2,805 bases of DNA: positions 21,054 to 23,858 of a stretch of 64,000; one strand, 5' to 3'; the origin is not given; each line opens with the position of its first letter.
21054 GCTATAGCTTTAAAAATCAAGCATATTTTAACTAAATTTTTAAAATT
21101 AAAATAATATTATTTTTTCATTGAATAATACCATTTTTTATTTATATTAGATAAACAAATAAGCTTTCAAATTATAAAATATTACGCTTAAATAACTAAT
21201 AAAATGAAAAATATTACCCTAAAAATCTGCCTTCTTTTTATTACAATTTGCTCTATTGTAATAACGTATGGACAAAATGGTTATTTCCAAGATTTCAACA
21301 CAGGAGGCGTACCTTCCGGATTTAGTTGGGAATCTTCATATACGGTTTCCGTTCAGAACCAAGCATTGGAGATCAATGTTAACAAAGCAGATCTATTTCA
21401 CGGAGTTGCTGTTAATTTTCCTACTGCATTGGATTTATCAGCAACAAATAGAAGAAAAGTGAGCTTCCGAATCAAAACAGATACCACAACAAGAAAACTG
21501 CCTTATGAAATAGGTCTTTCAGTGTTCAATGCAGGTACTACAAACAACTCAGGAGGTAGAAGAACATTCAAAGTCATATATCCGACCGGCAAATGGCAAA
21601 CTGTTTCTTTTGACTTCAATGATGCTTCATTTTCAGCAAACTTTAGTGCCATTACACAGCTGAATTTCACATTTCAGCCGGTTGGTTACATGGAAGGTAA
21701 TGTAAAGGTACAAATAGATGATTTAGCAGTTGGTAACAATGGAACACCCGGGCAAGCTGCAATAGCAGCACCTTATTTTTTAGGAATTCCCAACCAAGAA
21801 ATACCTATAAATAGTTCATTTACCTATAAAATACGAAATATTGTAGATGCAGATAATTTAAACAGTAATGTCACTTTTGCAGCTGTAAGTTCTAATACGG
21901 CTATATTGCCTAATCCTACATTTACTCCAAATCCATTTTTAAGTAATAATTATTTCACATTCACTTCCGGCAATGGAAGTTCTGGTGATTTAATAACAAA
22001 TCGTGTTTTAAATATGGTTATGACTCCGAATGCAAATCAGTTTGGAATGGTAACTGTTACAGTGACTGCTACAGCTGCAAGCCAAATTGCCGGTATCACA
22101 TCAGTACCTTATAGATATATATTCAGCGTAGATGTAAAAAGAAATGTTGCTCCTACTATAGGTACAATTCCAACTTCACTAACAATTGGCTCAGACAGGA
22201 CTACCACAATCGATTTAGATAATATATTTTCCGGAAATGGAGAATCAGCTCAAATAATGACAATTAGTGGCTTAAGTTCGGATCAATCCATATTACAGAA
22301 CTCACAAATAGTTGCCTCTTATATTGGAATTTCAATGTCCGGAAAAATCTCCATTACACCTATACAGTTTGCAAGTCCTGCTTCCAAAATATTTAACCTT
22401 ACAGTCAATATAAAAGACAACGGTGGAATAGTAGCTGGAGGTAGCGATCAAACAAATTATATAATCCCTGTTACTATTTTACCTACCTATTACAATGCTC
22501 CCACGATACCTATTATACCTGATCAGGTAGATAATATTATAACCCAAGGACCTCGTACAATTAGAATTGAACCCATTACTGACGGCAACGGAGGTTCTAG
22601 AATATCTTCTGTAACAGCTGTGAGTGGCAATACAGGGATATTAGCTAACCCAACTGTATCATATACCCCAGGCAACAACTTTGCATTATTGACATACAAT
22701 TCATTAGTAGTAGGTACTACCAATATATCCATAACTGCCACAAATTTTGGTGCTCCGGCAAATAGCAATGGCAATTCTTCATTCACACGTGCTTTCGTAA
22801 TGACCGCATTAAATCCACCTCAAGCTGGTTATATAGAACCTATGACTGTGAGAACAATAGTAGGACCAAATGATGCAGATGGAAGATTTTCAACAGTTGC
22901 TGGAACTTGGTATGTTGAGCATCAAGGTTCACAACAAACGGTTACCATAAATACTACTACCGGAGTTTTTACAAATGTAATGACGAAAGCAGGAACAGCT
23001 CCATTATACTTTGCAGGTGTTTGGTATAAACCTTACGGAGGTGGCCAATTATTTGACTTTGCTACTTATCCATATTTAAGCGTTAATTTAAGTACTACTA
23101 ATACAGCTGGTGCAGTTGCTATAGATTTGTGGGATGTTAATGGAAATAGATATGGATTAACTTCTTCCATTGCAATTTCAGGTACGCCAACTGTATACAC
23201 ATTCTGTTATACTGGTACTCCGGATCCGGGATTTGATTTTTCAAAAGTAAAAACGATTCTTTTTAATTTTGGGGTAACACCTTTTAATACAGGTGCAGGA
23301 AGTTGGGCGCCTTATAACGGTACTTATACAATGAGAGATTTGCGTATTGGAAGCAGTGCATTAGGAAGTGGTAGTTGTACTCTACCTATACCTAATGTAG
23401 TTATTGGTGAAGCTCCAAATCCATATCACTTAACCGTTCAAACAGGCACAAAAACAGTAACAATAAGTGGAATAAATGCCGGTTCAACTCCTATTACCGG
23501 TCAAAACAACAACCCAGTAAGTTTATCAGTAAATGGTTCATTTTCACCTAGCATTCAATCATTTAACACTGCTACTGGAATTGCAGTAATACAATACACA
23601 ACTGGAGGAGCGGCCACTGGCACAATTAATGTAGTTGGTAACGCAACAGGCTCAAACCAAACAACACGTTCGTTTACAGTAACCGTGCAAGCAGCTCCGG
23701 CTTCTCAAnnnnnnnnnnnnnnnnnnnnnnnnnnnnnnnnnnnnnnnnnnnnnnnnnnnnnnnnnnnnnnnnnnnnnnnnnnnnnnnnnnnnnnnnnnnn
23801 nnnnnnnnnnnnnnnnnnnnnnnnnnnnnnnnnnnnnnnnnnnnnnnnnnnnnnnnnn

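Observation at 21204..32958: GH30-like catalytic core buried mid-chain in a 3126-aa T9SS adhesin-like protein, paired with a GH3 beta-glucosidase and no SusC/SusD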

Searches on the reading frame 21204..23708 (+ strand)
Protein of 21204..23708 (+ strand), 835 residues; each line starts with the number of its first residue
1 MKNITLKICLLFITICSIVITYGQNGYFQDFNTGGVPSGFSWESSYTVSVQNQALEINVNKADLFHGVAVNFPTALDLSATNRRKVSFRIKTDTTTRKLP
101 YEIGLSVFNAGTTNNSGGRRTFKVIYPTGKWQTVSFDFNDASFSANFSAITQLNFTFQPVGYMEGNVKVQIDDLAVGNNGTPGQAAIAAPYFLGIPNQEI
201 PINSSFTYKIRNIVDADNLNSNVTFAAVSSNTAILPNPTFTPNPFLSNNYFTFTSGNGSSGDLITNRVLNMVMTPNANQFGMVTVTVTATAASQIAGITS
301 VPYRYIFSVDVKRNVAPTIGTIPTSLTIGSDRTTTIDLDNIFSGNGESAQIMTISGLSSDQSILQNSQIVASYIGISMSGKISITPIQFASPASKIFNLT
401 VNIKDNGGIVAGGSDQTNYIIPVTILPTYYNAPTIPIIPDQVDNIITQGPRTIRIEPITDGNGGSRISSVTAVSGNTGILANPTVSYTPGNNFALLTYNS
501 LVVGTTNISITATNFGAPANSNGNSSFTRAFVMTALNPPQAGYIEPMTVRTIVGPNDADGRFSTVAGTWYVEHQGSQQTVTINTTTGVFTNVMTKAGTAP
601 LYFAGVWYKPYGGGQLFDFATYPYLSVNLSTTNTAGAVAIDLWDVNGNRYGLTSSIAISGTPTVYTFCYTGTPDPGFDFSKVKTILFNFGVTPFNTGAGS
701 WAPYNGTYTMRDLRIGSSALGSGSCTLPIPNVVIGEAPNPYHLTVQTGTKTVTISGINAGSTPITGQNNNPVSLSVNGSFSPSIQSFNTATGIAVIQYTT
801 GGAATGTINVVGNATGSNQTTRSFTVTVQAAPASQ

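Call 59: predict_structure(alignment_id=A3)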
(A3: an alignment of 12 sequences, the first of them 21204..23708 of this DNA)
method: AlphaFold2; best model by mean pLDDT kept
length: 835 residues; sequences in the alignment: 12
mean_pLDDT: 81.5   pTM: 0.48
mean pLDDT of the five models: 81.5, 80.4, 78.7, 78.2, 78.2
residues with pLDDT >= 90: 254; 70-90: 439; 50-70: 93; < 50: 49
segments of 3 or more residues with pLDDT < 50: 1-5, 9-11, 14-22, 112-117, 255-260, 556-560, 600-602, 695-700
pLDDT, mean of each block of 10 residues (from residue 1): 47 41 74 86 88 90 77 87 89 85 83 47 82 84 73 84 79 90 87 86 86 84 95 96 87 47 72 89 94 85 90 88 88 89 76 92 92 86 90 87 82 85 89 84 73 87 79 88 89 89 85 83 87 82 79 52 60 66 85 67 67 71 90 85 82 79 90 79 85 50 80 90 75 88 86 90 77 91 88 90 90 92 91 57
secondary structure, 60 per line:
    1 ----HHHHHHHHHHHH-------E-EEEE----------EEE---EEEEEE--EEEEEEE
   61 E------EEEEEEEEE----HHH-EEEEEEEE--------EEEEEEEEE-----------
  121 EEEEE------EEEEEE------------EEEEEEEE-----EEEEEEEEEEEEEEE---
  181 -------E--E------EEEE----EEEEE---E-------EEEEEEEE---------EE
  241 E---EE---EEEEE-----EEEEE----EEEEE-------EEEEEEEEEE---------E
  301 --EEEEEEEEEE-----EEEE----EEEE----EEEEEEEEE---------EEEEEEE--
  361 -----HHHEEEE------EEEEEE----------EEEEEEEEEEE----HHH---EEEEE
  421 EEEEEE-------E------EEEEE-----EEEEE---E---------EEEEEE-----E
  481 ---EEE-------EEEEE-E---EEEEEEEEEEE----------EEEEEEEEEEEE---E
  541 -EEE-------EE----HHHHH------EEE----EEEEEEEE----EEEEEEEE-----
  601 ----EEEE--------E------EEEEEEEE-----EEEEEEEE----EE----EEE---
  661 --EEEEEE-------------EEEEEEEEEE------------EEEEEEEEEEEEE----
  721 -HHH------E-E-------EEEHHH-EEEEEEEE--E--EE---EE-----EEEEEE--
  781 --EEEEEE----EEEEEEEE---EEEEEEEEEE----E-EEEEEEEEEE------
elements in order (helices of 4 or more, strands of 3 or more residues): H5-16 E26-29 E40-42 E46-51 E54-61 E68-76 E85-92 E101-109 E121-125 E132-137 E150-157 E163-177 E198-201 E206-210 E222-229 E239-241 E250-254 E260-264 E269-273 E281-290 E303-312 E318-321 E326-329 E334-342 E352-358 E369-372 E379-384 E395-405 E416-426 E441-445 E451-455 E469-474 E484-486 E494-498 E504-514 E525-536 E542-544 H558-562 E569-571 E576-583 E588-595 E605-608 E624-631 E637-644 E655-657 E663-668 E682-691 E704-716 E741-743 E748-755 E773-778 E783-788 E793-800 E804-813 E820-829
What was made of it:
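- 21273..21737 (+): D1, CBM4-like beta-jelly-roll module (aa 24-178). AF2 model, call 59.
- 21771..22811 (+): D2-D4, three Ig/cadherin-like beta-sandwich domains (aa ~190-536). AF2 model (call 59).
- Checked: They model as six beta-sandwich domains (call 59).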

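Call 62: fold_search(model_id=the predicted structure, library=pdb)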
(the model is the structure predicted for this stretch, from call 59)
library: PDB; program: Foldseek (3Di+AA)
matches with E <= 10: 1853; with E <= 0.001: 480
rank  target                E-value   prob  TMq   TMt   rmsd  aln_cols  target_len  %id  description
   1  7r5k_10               7.0e-14  1.00  0.13  0.08  58.6      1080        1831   10  Human nuclear pore complex (constricted) (released 2022-06-22)
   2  9ijj_h                1.6e-13  1.00  0.19  0.12  45.4       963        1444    9  In situ structure of the central apparatus in mouse sperm axoneme. (released 2025-06-04)
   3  7a7d_a                5.7e-13  1.00  0.14  0.20  43.5       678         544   12  Cadherin fit into cryo-ET map (released 2020-12-23)
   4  7som_D                2.2e-12  1.00  0.17  0.10  37.6       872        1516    9  Ciliary C2 central pair apparatus isolated from Chlamydomonas reinhardtii (released 2022-04-13)
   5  9ijj_4G               2.3e-12  1.00  0.18  0.04  54.8       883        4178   10  In situ structure of the central apparatus in mouse sperm axoneme. (released 2025-06-04)
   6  9ijj_4H               2.7e-12  1.00  0.14  0.04  54.4       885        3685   10  In situ structure of the central apparatus in mouse sperm axoneme. (released 2025-06-04)
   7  9ijj_4I               2.8e-12  1.00  0.13  0.05  60.5       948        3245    9  In situ structure of the central apparatus in mouse sperm axoneme. (released 2025-06-04)
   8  1l3w                  7.9e-12  1.00  0.13  0.18  47.1       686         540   12  C-cadherin Ectodomain (released 2002-04-26)
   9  9ijj_O                1.1e-11  1.00  0.14  0.10  77.4      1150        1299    8  In situ structure of the central apparatus in mouse sperm axoneme. (released 2025-06-04)
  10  4yfd_A                1.3e-11  1.00  0.13  0.19  34.2       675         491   10  Crystal structure PTP delta Ig1-Fn2 in complex with IL-1RAcP (released 2015-05-06)
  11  6iaa_A                1.3e-11  1.00  0.12  0.13  40.2       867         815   12  hRobo2 ectodomain (released 2019-03-13)
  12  8a0y_A                1.4e-11  1.00  0.11  0.14  29.3       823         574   10  Crystal structure of mouse contactin 2 immunoglobulin domains (released 2023-11-01)
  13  3q2w_A                1.6e-11  1.00  0.17  0.23  43.3       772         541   11  Crystal structure of mouse N-cadherin ectodomain (released 2011-02-23)
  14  5iry_A                2.1e-11  1.00  0.14  0.19  43.6       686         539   11  Crystal structure of human Desmocollin-1 ectodomain (released 2016-06-22)
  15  7stz_C                2.4e-11  1.00  0.14  0.20  45.1       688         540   12  Crystal Structure of Human E-cadherin EC1-5 bound by mouse monoclonal antibody Fab mAb-1_19A11 (released 2022-01-26)
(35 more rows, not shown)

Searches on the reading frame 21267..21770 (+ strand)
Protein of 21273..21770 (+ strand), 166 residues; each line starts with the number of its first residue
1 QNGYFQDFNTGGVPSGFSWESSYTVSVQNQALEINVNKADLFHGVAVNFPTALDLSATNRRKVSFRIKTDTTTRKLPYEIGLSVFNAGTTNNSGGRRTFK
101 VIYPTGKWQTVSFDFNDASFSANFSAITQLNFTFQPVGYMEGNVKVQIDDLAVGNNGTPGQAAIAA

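Call 31: search_protein_families(library=pfam, proteins=[window:21273-21770:+], max_evalue=1)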
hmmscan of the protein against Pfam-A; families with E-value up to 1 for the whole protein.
window:21273-21770:+ (166 aa): 2 families
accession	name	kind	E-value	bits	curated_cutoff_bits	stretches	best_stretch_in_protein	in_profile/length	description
PF15425.12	DUF4627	-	0.022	14.9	24.9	1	84-128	123-166/211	Domain of unknown function (DUF4627)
PF18329.7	SGBP_B_XBD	-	0.086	13.4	26.4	1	104-149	125-180/186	Surface glycan-binding protein B xyloglucan binding domain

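Call 66: search_solved_structures(query=A4, max_evalue=10)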
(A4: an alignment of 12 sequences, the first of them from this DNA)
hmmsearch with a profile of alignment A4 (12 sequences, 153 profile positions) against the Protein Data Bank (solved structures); distinct sequences matched with E-value up to 10: 3.
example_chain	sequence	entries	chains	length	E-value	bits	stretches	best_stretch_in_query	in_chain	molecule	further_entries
1gui_A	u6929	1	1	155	2.5e-05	27.5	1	49-152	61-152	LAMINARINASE 16A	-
8qx6_A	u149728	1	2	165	0.003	20.8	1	29-150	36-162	PKD domain-containing protein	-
1mqs_A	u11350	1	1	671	0.052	16.7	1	25-87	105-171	Sly1 Protein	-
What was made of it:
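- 21273..21737 (+): The profile A4 matches 1gui (CBM4 of T. maritima Lam16A) at E 2.5e-5 (call 66).
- D1 resembles a CBM4 from a laminarinase (call 66).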

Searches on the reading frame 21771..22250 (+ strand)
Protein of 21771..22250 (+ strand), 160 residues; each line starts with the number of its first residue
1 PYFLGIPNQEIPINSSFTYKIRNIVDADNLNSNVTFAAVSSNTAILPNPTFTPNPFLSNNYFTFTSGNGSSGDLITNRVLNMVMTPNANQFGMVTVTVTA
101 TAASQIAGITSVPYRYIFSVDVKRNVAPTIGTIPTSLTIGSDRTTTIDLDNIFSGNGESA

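Call 31: search_protein_families(library=pfam, proteins=[window:21771-22250:+], max_evalue=1)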
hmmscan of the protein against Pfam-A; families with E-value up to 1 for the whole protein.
window:21771-22250:+ (160 aa): 2 families
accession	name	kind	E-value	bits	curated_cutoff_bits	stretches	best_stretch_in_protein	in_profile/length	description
PF25405.1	PH_30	-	0.17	12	27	1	96-152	34-88/120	Kinetoplastid PH-like domain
PF17963.7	Big_9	-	0.25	12.7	23.6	1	63-104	36-78/89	Bacterial Ig domain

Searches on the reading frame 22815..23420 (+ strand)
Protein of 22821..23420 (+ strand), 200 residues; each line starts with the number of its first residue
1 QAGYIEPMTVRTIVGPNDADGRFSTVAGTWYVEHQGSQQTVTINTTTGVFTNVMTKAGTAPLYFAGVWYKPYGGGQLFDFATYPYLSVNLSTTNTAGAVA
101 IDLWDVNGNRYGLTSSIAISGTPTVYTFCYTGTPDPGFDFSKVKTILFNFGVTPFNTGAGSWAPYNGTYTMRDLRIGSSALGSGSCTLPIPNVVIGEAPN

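Call 31: search_protein_families(library=pfam, proteins=[window:22821-23420:+], max_evalue=1)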
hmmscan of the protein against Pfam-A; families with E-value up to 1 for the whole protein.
window:22821-23420:+ (200 aa): 2 families
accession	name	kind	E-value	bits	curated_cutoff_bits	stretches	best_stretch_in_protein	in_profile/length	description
PF19804.4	DUF6287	-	0.017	14.9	26.3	1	23-44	13-31/34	Domain of unknown function (DUF6287)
PF20601.3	DUF6797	-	0.042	15.1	24.9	1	90-173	5-81/96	Domain of unknown function (DUF6797)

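Call 67: search_solved_structures(query=A5, max_evalue=10)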
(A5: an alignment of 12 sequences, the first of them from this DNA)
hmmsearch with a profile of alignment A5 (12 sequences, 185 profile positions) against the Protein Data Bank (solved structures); distinct sequences matched with E-value up to 10: 1.
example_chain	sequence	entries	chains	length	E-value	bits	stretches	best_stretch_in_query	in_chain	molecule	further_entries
3a0t_A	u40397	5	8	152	0.87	12.5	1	131-173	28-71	Sensor protein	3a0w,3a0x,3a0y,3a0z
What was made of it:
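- Tried and rejected: The D5 profile found nothing in the PDB (call 67).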
